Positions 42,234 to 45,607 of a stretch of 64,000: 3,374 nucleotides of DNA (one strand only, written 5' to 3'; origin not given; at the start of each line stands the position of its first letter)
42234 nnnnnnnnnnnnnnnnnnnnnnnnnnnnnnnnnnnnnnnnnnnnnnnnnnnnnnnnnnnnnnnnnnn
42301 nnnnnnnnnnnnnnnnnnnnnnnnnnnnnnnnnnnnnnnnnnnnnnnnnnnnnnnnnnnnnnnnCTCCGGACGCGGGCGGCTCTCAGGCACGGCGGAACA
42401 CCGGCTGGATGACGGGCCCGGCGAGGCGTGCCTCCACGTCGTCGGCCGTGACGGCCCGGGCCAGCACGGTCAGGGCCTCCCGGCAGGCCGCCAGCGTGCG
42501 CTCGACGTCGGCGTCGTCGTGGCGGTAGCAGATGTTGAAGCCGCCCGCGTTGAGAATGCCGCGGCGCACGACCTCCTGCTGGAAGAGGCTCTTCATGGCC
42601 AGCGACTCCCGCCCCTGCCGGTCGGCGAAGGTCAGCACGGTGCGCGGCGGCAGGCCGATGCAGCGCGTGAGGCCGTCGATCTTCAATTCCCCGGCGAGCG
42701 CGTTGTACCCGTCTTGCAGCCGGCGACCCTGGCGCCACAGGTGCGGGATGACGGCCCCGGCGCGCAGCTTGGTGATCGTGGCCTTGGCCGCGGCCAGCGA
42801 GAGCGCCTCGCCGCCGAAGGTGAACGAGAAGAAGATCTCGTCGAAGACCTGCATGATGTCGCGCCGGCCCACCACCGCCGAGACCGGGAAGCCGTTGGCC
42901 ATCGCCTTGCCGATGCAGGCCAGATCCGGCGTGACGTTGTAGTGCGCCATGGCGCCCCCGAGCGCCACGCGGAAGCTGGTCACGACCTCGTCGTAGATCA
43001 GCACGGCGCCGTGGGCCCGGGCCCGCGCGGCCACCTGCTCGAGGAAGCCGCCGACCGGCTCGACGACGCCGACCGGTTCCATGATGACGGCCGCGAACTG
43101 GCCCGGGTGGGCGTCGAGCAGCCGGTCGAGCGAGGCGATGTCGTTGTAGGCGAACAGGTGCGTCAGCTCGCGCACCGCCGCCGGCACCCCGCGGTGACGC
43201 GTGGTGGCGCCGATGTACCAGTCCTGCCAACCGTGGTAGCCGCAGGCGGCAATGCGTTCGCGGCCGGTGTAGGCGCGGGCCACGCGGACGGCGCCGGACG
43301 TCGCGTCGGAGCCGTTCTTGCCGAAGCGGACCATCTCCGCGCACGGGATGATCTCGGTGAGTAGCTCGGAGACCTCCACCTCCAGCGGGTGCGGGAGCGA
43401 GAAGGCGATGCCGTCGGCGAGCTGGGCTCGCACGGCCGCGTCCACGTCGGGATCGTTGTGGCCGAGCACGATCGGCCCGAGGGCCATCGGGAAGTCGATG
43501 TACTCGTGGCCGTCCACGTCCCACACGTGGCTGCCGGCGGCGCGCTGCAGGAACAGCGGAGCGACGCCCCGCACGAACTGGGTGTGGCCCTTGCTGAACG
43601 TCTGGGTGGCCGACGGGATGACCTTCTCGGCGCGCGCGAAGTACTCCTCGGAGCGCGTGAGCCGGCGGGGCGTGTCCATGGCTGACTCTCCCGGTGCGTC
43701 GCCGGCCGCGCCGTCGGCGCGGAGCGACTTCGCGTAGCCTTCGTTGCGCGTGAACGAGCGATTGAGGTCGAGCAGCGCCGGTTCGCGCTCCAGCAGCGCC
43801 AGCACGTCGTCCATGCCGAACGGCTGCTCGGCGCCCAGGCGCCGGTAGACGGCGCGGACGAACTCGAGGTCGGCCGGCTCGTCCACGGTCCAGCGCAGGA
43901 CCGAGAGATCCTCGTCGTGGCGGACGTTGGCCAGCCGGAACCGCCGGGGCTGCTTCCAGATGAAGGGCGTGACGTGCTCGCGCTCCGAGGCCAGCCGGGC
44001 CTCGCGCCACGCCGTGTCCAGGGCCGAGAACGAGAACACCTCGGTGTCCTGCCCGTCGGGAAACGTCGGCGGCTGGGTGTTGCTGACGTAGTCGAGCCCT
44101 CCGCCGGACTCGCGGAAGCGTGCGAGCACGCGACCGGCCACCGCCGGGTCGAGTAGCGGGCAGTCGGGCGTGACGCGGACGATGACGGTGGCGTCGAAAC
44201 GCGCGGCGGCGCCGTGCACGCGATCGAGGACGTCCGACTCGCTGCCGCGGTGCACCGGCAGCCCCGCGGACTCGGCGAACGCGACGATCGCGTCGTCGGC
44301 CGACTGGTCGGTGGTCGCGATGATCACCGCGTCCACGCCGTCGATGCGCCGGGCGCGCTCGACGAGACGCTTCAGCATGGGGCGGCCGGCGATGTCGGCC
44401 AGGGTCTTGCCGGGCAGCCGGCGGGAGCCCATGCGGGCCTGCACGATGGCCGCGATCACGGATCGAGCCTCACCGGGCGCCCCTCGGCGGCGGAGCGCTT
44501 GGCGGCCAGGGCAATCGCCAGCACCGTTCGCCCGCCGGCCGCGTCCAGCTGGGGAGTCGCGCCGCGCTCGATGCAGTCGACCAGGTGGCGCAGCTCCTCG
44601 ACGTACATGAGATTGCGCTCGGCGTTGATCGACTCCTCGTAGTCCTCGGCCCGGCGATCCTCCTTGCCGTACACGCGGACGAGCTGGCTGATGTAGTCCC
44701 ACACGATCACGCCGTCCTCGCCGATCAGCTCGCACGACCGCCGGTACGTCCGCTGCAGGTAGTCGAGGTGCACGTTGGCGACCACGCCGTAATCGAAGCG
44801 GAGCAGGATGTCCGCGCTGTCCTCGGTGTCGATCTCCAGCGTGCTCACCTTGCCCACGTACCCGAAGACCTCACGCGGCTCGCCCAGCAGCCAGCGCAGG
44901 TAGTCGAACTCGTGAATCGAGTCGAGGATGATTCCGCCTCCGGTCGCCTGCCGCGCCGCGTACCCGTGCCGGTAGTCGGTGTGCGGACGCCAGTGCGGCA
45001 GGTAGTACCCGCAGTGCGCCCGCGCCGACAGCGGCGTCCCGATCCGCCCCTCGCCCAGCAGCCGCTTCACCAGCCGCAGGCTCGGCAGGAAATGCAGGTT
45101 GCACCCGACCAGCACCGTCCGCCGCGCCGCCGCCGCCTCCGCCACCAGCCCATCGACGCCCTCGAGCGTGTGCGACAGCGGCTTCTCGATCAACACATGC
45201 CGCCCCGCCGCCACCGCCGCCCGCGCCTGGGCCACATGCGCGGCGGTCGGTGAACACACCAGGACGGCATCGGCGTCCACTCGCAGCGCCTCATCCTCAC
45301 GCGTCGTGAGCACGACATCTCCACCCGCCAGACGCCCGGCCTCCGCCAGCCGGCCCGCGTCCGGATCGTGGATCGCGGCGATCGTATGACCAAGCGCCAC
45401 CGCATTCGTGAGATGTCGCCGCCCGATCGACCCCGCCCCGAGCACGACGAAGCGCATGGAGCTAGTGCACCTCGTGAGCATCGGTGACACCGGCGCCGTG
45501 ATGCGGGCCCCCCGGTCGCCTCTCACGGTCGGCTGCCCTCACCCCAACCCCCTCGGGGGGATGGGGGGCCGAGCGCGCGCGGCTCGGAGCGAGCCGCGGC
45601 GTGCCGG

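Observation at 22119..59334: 37-kb, 33-gene single-strand glycan locus combining nonulosonic-acid, dideoxyhexose, radical-SAM and methylation chemistry with an ABC-flippase/ligase assembly logic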

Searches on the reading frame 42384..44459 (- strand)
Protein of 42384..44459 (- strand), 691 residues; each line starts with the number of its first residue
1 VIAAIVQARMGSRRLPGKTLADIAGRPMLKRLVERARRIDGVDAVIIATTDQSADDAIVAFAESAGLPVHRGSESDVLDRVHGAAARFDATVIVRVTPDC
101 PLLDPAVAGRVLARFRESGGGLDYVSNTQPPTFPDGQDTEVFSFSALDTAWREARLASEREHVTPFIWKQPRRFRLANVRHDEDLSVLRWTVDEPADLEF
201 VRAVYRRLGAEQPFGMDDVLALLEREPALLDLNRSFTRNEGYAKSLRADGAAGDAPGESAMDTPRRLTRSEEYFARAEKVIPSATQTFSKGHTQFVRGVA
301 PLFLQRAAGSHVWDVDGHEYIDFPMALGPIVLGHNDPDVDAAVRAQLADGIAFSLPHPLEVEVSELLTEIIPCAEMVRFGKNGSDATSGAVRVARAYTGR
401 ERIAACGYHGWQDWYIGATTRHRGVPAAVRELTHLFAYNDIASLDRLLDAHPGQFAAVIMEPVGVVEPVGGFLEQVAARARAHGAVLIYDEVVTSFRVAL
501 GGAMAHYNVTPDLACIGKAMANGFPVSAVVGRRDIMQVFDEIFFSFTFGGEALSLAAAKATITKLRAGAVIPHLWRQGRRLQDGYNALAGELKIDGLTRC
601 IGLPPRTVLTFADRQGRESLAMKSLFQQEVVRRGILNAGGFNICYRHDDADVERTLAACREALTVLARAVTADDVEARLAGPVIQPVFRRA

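Call 7: search_protein_families(library=pfam, proteins=[window:42384-44459:-], max_evalue=0.001)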
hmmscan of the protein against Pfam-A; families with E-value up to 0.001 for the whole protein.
window:42384-44459:- (691 aa): 3 families
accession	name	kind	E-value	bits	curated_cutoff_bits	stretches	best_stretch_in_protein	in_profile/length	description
PF00202.27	Aminotran_3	-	6.4e-47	160.6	30.5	1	301-589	10-330/403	Aminotransferase class-III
PF02348.25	CTP_transf_3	-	2.4e-31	109.7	22.6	1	3-175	1-170/217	Cytidylyltransferase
PF12804.13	NTP_transf_3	-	2.7e-09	37.8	27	1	9-122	11-118/160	MobA-like NTP transferase domain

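Call 11: find_encoding_contigs(protein=window:42384-44459:-, flank=10000, max_places=6)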
Protein window:42384-44459:- (691 aa): no gene with exactly this product is on record in the collection.
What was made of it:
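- Tried and rejected: Found nothing (call 11), probably a start-codon difference.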

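Call 12: find_related_loci(query=window:42384-44459:-, collection=genome_contigs, flank=10000)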
Query window:42384-44459:- (691 aa) in genome_contigs; peptide patterns used: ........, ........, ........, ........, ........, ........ (x = any residue, [..] = any of these).
600 stretches matched a pattern (row limit reached: there are more); 549 encode a relative of the query (tblastn E <= 1e-3); the best 80 are kept; 80 distinct loci.
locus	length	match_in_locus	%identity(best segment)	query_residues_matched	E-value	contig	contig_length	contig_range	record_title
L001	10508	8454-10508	92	1-685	0e+0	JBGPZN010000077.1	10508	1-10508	MAG: Candidatus Methylomirabilia bacterium isolate OBJ1_062018_070_24 k141_1725818_length_10508_cov_16.9703, whole genom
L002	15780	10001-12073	81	1-691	0e+0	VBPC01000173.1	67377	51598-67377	MAG: Candidatus Rokuibacteriota bacterium isolate AR_45 14_0927_12_20cm_scaffold_867, whole genome shotgun sequence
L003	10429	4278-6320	62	2-690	0e+0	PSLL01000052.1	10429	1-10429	MAG: Candidatus Dadabacteria bacterium isolate ERB_12_1 NODE_1871_length_10429_cov_4.656063, whole genome shotgun sequen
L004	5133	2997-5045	59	1-691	0e+0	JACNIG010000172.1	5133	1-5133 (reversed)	MAG: Candidatus Desulfatibia vada NIOZ-UU_NODE_21025_length_5133_cov_34.0967, whole genome shotgun sequence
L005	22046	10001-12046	60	1-690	0e+0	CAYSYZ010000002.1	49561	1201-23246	MAG TPA_asm: uncultured Desulfovibrionales bacterium isolate binchicken_co327_82 genome assembly, contig: NODE_61_length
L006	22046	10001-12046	59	1-690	0e+0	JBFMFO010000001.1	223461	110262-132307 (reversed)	MAG: Thermodesulfobacteriota bacterium isolate MAG273 MAG273_1, whole genome shotgun sequence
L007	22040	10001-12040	57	1-690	0e+0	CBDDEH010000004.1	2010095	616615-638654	MAG: Dehalococcoidia bacterium isolate ab2729b3-5e60-47ca-9461-4bcedbe27f68 genome assembly, contig: contig_4, whole gen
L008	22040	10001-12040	58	4-691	0e+0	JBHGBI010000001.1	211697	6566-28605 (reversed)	MAG: Syntrophales bacterium isolate SBS.BIN.13 SBSBIN13_contig_1, whole genome shotgun sequence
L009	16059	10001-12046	57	1-690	0e+0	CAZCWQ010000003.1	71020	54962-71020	MAG TPA_asm: uncultured Desulfobacterales bacterium isolate SRP323688_co1_279 genome assembly, contig: NODE_738_length_7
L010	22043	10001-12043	57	2-691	0e+0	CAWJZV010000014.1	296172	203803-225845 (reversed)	MAG: uncultured delta proteobacterium isolate MFD09730.bin.4.339 genome assembly, contig: contig_2147, whole genome shot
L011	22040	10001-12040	55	2-691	0e+0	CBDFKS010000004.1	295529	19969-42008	MAG: Dehalococcoidia bacterium isolate c4dad43c-b7b6-47a6-a77d-83e0dddb64fa genome assembly, contig: contig_4, whole gen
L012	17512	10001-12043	56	2-691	0e+0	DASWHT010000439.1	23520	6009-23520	MAG TPA_asm: Candidatus Binatia bacterium isolate SMAG_U2849 k141_263303, whole genome shotgun sequence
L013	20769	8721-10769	53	1-691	0e+0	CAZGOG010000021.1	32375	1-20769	MAG TPA_asm: uncultured Planctomycetia bacterium isolate binchicken_co334_259 genome assembly, contig: NODE_2227_length_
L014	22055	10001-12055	55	2-691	0e+0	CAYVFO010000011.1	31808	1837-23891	MAG TPA_asm: uncultured Elusimicrobia sp. isolate SRP124282_co12_75 genome assembly, contig: NODE_61_length_31808_cov_10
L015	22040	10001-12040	55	1-689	0e+0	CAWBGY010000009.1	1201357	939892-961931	MAG: Terriglobia bacterium isolate MFD06714.bin.1.126 genome assembly, contig: contig_28837, whole genome shotgun sequen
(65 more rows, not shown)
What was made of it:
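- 42384..44459 (-): Fusion of a divergent CMP-sugar synthetase (CTP_transf_3) and a class III (GSA-aminomutase-like) aminotransferase. At least 549 related loci in many phyla (call 12).
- Tried and rejected: It is rejected: the closest relatives are Methylomirabilia/Rokubacteria MAGs (call 12).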

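Call 15: search_protein_families(library=ncbifam, proteins=[window:42384-44459:-], max_evalue=0.00001)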
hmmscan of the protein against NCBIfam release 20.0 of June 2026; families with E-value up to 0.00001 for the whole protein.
window:42384-44459:- (691 aa): 74 families (the best 25 are shown)
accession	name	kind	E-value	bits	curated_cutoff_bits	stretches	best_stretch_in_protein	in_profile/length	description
NF004856.0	PRK06209.1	equivalog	1.6e-127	425.8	486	1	265-690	6-439/450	glutamate-1-semialdehyde 2,1-aminomutase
NF000818.0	PRK00062.1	subfamily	9.1e-82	275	398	1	268-665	4-426/429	glutamate-1-semialdehyde 2,1-aminomutase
NF041362.1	GntE_guanitoxin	equivalog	4.5e-79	266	525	1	267-656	5-426/426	guanitoxin biosynthesis PLP-dependent transaminase GntE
TIGR00713.1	hemL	equivalog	6e-74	249.2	527.3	1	270-663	2-420/423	glutamate-1-semialdehyde 2,1-aminomutase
NF009055.0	PRK12389.1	equivalog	7e-68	229.2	637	1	267-667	3-429/431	glutamate-1-semialdehyde 2,1-aminomutase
NF004426.0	PRK05769.1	equivalog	4.1e-41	141.2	552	2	451-638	218-406/441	acetyl ornithine aminotransferase family protein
NF005993.0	PRK08117.1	subfamily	1.6e-40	139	574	2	441-604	192-362/433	aspartate aminotransferase family protein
NF001864.0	PRK00615.1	equivalog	2.7e-40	138.3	706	1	297-567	32-321/433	glutamate-1-semialdehyde aminotransferase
TIGR00707.1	argD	subfamily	3.1e-39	134.9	410.05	1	300-593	9-314/381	acetylornithine/succinylornithine family transaminase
TIGR00700.1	GABAtrnsam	equivalog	5e-39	134.1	506.65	2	448-587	191-335/420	4-aminobutyrate--2-oxoglutarate transaminase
NF006368.0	PRK08593.1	equivalog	7.3e-39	133.6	570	2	455-603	210-363/448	aspartate aminotransferase family protein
NF005453.0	PRK07046.1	subfamily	4e-38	131.1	425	1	300-665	57-450/453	transaminase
NF006228.0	PRK08360.1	equivalog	1.4e-37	129.4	608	2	455-603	205-358/443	aspartate aminotransferase family protein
NF002797.0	PRK02936.1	equivalog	1.7e-37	129.1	496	1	302-574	13-292/385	acetylornithine transaminase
NF004718.0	PRK06062.1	subfamily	1.7e-37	129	472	1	299-645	37-423/454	hypothetical protein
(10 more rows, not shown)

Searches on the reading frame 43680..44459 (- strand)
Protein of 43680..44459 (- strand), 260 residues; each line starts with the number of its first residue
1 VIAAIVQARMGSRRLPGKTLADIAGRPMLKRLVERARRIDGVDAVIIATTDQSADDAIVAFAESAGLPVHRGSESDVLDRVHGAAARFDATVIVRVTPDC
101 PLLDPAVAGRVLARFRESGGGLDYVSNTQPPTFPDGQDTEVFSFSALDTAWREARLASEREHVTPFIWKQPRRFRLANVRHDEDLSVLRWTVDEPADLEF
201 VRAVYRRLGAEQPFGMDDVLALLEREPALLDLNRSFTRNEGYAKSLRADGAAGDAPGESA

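Call 52: search_protein_families(library=ncbifam, proteins=[window:43680-44459:-], max_evalue=0.000001)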
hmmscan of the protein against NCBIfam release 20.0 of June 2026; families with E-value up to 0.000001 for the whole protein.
window:43680-44459:- (260 aa): 6 families
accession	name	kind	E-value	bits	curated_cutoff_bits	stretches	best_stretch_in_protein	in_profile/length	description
NF009905.0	PRK13368.1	subfamily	2.3e-19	69.7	255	1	2-117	3-116/243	3-deoxy-manno-octulosonate cytidylyltransferase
NF003952.0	PRK05450.1-5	subfamily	5.4e-19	68.3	193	1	2-118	3-119/250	3-deoxy-manno-octulosonate cytidylyltransferase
NF003950.0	PRK05450.1-3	subfamily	1.4e-15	57.3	234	1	3-118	4-120/248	3-deoxy-manno-octulosonate cytidylyltransferase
TIGR00466.1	kdsB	equivalog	9.7e-15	54.6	155.2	1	4-112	5-113/241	3-deoxy-manno-octulosonate cytidylyltransferase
NF003948.0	PRK05450.1-1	equivalog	3.8e-14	52.5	281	1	4-117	8-122/248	3-deoxy-manno-octulosonate cytidylyltransferase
TIGR03584.1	PseF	equivalog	8.1e-08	32.2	205.7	1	4-73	2-69/222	pseudaminic acid cytidylyltransferase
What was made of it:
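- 42384..44459 (-): N-terminal domain: KdsB-like 55-70 bits, PseF only 32 against a cut-off of 206 (call 52).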

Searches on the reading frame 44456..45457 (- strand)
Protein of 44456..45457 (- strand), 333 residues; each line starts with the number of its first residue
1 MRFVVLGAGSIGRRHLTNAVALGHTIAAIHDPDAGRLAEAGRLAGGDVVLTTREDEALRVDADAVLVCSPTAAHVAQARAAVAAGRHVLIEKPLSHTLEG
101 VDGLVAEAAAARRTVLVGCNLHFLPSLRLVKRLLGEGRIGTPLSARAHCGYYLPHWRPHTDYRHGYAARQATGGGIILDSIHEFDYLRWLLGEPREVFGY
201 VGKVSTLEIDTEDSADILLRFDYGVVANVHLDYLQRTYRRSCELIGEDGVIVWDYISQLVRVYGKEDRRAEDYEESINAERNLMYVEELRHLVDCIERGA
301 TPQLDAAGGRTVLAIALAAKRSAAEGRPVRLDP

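Call 7: search_protein_families(library=pfam, proteins=[window:44456-45457:-], max_evalue=0.001)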
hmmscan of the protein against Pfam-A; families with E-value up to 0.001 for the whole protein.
window:44456-45457:- (333 aa): 4 families
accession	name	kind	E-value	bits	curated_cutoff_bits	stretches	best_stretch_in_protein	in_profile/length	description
PF22725.1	GFO_IDH_MocA_C3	-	5.2e-23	81.8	27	1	128-251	2-123/124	GFO/IDH/MocA C-terminal domain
PF01408.29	GFO_IDH_MocA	-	5e-19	69.6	24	1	1-118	1-119/120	Oxidoreductase family, NAD-binding Rossmann fold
PF02894.22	GFO_IDH_MocA_C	-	4.2e-18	66.4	22.9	1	131-331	1-218/218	Oxidoreductase family, C-terminal alpha/beta domain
PF03807.23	F420_oxidored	-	0.00083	20.3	21.6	0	3-81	2-79/94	NADP oxidoreductase coenzyme F420-dependent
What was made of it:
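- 44456..45457 (-): Gfo/Idh/MocA sugar oxidoreductase. Its stop overlaps the fusion gene start by 4 nt. Pfam (call 7).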

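Call 15: search_protein_families(library=ncbifam, proteins=[window:44456-45457:-], max_evalue=0.00001)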
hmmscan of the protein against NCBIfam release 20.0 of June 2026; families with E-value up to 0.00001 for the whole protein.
window:44456-45457:- (333 aa): 8 families
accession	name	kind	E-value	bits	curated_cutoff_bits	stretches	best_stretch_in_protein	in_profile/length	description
TIGR04380.1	myo_inos_iolG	equivalog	3e-42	144.7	355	1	2-330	3-330/330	inositol 2-dehydrogenase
NF040723.1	UDP-GlcNAcDh_Arch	equivalog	4.1e-33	115.2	450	1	1-323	1-301/302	UDP-N-acetylglucosamine 3-dehydrogenase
NF052679.1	InsChiInosDhIolG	equivalog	1.3e-21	77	540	1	1-307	3-302/343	bifunctional inositol 2-dehydrogenase/D-chiro-inositol 1-dehydrogenase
NF041392.1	XylDh_Gfo6_Halo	equivalog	1.8e-16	59.9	350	1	61-330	82-349/350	D-xylose 1-dehydrogenase Gfo6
NF052479.1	LevoglcsnDh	equivalog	1.4e-15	56.9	650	1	61-199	73-210/386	levoglucosan dehydrogenase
NF008607.0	PRK11579.1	subfamily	5.2e-10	38.8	330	1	61-197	64-195/346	oxidoreductase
NF007574.0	PRK10206.1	equivalog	7.8e-09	35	352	1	48-198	51-194/345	oxidoreductase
NF058561.1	BT_2158_fam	equivalog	9.4e-06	24.5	750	0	58-109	93-144/487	glycoside 3-dehydrogenase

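Call 89: search_solved_structures(query=window:44456-45457:-, max_evalue=1e-20)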
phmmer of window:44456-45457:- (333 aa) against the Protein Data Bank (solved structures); distinct sequences matched with E-value up to 1e-20: 3.
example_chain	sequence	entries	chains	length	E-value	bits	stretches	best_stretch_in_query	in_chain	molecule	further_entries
2glx_A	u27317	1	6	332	5.6e-26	95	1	2-331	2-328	1,5-anhydro-D-fructose reductase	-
3ezy_A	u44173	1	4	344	2.7e-25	92.7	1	2-332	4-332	Dehydrogenase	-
4koa_A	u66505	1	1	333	2e-23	86.6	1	2-331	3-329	1,5-anhydro-D-fructose reductase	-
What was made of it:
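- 44456..45457 (-): Best PDB match is 1,5-anhydro-D-fructose reductase (call 89).
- Gfo is related to sugar keto-reductases (call 89).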
